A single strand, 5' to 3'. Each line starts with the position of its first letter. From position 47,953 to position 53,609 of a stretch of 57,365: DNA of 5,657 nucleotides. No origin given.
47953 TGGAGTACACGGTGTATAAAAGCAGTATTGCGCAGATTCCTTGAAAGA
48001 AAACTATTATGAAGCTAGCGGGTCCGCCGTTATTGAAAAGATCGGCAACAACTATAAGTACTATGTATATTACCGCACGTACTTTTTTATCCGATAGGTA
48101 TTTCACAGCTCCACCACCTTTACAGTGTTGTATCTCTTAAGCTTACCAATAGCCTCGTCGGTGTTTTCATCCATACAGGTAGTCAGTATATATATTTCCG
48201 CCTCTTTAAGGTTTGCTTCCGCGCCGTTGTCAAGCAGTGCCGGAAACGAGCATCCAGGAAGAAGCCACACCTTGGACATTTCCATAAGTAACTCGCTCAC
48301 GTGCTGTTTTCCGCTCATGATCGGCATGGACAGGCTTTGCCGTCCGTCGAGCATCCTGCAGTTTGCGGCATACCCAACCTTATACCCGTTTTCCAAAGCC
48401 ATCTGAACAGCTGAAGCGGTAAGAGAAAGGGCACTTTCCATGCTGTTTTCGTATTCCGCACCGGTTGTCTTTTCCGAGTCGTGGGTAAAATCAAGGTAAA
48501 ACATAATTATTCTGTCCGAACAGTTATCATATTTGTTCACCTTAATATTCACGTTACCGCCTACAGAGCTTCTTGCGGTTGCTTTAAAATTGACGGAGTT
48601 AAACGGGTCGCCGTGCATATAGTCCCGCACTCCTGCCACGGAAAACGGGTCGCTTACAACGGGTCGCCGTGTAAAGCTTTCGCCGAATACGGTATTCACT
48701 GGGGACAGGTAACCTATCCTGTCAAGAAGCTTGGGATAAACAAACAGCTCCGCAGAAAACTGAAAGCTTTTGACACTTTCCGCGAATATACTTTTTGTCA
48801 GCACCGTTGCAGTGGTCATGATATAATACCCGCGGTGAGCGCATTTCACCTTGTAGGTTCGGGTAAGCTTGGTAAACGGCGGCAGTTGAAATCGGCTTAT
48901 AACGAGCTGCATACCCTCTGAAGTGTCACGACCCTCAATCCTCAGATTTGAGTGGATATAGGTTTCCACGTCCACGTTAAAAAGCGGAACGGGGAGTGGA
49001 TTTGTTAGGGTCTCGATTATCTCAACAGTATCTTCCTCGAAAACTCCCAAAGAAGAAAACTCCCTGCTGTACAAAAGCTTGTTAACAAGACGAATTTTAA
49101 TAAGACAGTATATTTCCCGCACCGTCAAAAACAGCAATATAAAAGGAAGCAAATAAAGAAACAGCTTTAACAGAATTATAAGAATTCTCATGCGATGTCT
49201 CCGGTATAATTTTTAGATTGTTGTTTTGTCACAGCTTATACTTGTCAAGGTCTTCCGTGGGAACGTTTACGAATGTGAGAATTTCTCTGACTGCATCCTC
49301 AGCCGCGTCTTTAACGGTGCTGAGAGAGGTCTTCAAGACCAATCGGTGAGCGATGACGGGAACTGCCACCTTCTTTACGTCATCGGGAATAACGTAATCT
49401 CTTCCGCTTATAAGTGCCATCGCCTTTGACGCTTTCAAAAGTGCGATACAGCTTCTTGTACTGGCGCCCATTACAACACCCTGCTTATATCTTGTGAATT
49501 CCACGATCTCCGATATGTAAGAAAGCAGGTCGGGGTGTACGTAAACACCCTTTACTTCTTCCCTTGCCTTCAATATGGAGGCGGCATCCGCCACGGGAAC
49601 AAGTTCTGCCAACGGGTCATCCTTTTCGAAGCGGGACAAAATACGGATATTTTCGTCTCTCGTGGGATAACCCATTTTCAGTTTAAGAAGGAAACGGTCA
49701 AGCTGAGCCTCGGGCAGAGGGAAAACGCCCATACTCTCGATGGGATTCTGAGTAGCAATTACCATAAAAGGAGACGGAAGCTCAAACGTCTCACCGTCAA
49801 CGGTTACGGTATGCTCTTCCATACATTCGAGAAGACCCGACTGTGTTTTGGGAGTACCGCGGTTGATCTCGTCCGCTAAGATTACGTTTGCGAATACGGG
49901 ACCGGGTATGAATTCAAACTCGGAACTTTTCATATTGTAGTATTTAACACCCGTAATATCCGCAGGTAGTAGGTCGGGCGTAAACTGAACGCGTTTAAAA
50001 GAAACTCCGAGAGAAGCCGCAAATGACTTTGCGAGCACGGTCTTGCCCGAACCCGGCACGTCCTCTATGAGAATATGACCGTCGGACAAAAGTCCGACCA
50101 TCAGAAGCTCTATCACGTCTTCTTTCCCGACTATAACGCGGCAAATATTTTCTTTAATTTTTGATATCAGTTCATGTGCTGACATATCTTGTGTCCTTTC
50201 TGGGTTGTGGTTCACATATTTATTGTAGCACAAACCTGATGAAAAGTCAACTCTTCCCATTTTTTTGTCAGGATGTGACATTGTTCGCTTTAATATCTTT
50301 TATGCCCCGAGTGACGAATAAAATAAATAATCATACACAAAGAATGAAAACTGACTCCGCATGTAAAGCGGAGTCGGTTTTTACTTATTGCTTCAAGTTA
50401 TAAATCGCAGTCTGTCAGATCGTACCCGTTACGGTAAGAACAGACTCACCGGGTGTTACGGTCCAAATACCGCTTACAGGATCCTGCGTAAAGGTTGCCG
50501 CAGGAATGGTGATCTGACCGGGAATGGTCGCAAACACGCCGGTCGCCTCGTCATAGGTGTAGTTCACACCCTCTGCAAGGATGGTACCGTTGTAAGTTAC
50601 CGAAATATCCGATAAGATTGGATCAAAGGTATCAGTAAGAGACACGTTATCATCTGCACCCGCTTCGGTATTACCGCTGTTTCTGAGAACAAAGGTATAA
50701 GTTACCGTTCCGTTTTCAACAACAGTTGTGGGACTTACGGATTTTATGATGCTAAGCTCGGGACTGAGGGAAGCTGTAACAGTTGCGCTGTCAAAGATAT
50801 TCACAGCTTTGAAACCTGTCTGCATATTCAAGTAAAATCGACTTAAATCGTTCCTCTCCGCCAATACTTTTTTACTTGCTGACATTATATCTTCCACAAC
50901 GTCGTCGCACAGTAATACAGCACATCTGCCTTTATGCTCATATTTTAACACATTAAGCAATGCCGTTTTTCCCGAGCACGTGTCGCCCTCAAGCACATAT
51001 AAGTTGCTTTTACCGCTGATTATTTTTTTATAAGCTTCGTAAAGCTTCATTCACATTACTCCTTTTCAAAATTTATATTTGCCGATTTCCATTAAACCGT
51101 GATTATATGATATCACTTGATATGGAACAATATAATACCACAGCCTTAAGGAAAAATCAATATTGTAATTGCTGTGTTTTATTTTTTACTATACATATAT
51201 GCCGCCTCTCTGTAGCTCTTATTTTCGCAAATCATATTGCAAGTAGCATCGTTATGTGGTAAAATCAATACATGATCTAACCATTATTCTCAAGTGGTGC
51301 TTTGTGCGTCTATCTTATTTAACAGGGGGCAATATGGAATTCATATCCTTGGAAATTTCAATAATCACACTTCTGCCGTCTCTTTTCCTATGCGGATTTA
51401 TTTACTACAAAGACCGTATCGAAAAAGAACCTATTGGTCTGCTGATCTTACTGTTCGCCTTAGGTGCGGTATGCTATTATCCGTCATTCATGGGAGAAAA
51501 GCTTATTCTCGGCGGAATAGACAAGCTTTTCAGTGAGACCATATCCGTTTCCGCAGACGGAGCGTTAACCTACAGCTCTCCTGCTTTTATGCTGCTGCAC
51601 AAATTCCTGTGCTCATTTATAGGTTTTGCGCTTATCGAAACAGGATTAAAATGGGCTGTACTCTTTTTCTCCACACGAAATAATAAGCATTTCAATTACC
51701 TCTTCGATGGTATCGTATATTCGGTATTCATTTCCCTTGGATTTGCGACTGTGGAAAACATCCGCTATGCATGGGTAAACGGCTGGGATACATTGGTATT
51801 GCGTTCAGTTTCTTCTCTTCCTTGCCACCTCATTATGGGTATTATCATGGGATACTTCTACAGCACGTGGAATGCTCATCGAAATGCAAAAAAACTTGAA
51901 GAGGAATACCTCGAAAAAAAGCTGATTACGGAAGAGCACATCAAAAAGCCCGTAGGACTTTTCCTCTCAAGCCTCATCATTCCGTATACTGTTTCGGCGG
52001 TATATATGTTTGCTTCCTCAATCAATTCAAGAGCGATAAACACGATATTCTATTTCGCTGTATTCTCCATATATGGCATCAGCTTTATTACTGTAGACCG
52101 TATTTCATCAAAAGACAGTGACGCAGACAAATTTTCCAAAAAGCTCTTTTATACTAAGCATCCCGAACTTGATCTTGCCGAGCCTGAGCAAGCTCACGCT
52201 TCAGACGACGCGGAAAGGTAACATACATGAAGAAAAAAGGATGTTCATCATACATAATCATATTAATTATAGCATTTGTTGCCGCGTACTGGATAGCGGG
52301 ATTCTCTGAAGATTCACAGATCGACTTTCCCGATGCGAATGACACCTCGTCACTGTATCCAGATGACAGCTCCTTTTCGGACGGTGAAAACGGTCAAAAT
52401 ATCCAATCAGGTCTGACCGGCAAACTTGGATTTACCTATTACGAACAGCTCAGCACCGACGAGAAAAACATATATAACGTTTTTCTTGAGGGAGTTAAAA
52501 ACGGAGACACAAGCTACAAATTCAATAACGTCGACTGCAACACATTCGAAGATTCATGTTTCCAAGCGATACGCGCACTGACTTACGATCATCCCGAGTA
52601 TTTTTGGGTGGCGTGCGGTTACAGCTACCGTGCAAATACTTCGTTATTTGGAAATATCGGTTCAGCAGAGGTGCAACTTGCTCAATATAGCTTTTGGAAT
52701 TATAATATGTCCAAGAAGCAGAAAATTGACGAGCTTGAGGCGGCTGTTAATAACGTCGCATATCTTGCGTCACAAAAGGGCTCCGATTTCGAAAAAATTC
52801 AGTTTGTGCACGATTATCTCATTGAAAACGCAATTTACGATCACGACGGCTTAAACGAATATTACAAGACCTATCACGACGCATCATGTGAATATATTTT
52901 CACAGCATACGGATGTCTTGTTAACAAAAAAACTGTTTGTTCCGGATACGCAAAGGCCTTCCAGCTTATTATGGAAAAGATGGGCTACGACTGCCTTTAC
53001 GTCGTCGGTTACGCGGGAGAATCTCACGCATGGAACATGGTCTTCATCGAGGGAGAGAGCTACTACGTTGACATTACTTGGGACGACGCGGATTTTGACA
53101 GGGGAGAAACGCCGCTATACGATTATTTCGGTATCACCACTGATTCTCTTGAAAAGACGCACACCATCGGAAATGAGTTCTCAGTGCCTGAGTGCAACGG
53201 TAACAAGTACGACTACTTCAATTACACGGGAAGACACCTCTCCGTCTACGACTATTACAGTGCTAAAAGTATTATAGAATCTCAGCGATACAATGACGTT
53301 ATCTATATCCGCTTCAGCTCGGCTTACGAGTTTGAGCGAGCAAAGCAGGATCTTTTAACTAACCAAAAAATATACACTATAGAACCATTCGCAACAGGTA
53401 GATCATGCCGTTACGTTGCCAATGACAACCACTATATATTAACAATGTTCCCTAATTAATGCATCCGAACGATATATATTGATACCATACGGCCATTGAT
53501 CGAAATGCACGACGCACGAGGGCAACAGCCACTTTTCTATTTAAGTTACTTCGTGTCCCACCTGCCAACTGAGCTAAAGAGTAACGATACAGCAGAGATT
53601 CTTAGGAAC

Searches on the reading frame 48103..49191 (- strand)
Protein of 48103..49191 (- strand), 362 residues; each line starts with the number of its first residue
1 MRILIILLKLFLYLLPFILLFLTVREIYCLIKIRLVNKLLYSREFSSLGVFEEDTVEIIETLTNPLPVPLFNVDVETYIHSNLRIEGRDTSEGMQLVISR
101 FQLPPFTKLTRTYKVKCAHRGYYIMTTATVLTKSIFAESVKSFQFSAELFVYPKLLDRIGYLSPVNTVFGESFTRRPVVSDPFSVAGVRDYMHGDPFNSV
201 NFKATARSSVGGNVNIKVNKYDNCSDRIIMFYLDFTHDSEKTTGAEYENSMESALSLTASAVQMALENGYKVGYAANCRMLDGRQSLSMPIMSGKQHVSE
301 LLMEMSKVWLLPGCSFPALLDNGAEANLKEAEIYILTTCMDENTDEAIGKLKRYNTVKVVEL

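Call 72: search_protein_families(library=padloc, proteins=[window:48103-49191:-], max_evalue=0.001)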
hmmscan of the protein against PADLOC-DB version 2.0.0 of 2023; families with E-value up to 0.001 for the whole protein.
window:48103-49191:- (362 aa): 0 families

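Call 73: search_protein_families(library=pfam, proteins=[window:48103-49191:-], max_evalue=0.0001)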
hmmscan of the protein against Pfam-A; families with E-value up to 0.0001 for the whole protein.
window:48103-49191:- (362 aa): 1 family
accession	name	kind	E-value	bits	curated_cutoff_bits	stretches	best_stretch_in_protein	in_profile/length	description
PF01882.25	DUF58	-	4.8e-06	26.4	23.4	1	188-306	2-109/216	Protein of unknown function DUF58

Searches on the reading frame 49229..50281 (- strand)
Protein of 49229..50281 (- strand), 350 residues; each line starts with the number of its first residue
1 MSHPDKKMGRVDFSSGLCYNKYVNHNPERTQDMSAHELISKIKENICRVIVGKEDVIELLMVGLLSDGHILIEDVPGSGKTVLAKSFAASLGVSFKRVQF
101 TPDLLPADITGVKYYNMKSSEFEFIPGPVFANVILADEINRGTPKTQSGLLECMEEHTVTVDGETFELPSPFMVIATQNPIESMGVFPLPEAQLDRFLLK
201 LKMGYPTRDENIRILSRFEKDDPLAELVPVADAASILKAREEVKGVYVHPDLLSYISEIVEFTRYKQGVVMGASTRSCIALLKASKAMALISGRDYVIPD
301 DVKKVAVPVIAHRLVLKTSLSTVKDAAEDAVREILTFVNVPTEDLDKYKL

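Call 72: search_protein_families(library=padloc, proteins=[window:49229-50281:-], max_evalue=0.001)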
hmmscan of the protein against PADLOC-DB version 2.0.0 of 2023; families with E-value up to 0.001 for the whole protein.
window:49229-50281:- (350 aa): 1 family
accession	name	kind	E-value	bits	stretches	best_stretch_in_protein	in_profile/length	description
PDLC04232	IetA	-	9.3e-06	23.3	1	33-100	82-149/330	-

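Call 73: search_protein_families(library=pfam, proteins=[window:49229-50281:-], max_evalue=0.0001)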
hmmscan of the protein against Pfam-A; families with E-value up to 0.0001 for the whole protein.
window:49229-50281:- (350 aa): 5 families
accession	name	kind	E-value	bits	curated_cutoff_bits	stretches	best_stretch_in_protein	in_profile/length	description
PF07726.17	AAA_3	-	3.9e-62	208.4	27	1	69-199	1-131/131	ATPase family associated with various cellular activities (AAA)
PF17863.7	AAA_lid_2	-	4.6e-19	68.4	22.7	1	263-334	3-74/74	AAA lid domain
PF07728.20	AAA_5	-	1.7e-12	48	22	1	75-197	7-139/139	AAA domain (dynein-related subfamily)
PF20030.5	bpMoxR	-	2e-09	37.3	27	1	40-208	4-171/205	MoxR domain in the MoxR-vWA-beta-propeller ternary systems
PF00004.35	AAA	-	1.1e-05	26.4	21.2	1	75-183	6-113/131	ATPase family associated with various cellular activities (AAA)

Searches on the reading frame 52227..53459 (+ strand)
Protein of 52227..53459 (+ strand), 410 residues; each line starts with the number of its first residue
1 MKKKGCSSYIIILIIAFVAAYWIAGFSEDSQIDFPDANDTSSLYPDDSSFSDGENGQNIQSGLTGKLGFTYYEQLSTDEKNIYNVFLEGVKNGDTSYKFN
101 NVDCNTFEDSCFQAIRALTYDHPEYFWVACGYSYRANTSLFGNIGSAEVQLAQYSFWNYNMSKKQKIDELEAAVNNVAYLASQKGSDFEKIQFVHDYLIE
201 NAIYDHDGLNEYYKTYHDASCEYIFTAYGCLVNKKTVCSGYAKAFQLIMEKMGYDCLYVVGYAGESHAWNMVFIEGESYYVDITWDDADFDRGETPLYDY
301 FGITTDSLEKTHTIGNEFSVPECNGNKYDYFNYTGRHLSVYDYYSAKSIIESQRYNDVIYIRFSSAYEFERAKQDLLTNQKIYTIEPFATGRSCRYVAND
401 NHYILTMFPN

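Call 72: search_protein_families(library=padloc, proteins=[window:52227-53459:+], max_evalue=0.001)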
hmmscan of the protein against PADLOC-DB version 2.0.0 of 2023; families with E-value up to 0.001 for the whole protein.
window:52227-53459:+ (410 aa): 0 families

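Call 73: search_protein_families(library=pfam, proteins=[window:52227-53459:+], max_evalue=0.0001)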
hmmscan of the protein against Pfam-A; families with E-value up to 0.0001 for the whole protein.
window:52227-53459:+ (410 aa): 2 families
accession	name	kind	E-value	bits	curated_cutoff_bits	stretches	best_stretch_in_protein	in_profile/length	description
PF01841.26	Transglut_core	-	7.2e-10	39.6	23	1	181-279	8-103/108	Transglutaminase-like superfamily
PF04473.18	DUF553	-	6.8e-06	26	20.5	1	183-282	11-112/140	Transglutaminase-like domain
